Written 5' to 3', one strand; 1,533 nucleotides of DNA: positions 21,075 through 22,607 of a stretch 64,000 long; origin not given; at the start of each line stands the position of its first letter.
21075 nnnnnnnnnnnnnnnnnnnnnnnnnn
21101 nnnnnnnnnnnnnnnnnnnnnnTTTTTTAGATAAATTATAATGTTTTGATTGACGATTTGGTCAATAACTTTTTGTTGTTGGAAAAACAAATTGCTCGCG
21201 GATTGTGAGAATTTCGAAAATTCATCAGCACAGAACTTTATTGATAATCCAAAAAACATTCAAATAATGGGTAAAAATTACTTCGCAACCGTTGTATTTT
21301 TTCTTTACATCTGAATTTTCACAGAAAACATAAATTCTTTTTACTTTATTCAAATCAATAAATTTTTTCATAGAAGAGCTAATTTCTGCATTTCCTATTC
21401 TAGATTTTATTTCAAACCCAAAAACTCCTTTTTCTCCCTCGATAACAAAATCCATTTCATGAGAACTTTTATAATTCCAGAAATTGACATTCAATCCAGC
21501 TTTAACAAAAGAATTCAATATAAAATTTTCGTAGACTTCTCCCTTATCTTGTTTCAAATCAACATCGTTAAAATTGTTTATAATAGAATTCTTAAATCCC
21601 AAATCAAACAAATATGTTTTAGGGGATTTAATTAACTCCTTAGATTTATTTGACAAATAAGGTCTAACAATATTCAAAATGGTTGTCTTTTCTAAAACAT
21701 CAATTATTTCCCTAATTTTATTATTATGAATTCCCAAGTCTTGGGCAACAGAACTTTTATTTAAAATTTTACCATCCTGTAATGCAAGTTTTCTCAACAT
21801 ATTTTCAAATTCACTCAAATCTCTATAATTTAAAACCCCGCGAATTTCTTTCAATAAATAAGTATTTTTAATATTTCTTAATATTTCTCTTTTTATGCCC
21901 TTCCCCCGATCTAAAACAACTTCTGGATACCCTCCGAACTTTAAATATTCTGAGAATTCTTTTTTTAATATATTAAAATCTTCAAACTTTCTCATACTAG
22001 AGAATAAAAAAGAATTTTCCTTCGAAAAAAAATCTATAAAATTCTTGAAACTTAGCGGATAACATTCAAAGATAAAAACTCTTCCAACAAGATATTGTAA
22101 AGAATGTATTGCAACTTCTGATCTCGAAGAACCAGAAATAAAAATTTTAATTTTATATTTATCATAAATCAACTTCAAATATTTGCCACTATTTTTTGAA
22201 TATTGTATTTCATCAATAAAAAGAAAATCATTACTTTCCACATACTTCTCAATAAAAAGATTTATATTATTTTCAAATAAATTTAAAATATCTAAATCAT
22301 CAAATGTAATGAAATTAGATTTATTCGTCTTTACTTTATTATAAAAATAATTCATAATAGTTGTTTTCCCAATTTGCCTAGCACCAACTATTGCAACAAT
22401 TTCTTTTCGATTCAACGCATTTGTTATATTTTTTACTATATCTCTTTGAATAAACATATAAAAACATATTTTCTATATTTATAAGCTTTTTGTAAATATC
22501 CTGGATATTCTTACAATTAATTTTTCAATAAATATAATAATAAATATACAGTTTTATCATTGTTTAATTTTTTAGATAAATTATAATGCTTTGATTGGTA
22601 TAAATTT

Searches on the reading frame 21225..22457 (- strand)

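Call 21: search_protein_families(library=pfam, proteins=[window:21225-22457:-], max_evalue=0.001)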
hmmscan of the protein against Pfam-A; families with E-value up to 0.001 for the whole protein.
window:21225-22457:- (410 aa): 3 families
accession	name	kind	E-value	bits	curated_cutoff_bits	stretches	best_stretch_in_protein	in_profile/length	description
PF13635.12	DUF4143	-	9.4e-31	107.2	28.1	1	204-352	3-159/160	Domain of unknown function (DUF4143)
PF13173.12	AAA_14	-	1.3e-27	96.8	27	1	18-140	2-128/129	AAA domain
PF20720.3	nSTAND3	-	8.8e-05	22.7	27.2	1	2-58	1-57/155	Novel STAND NTPase 3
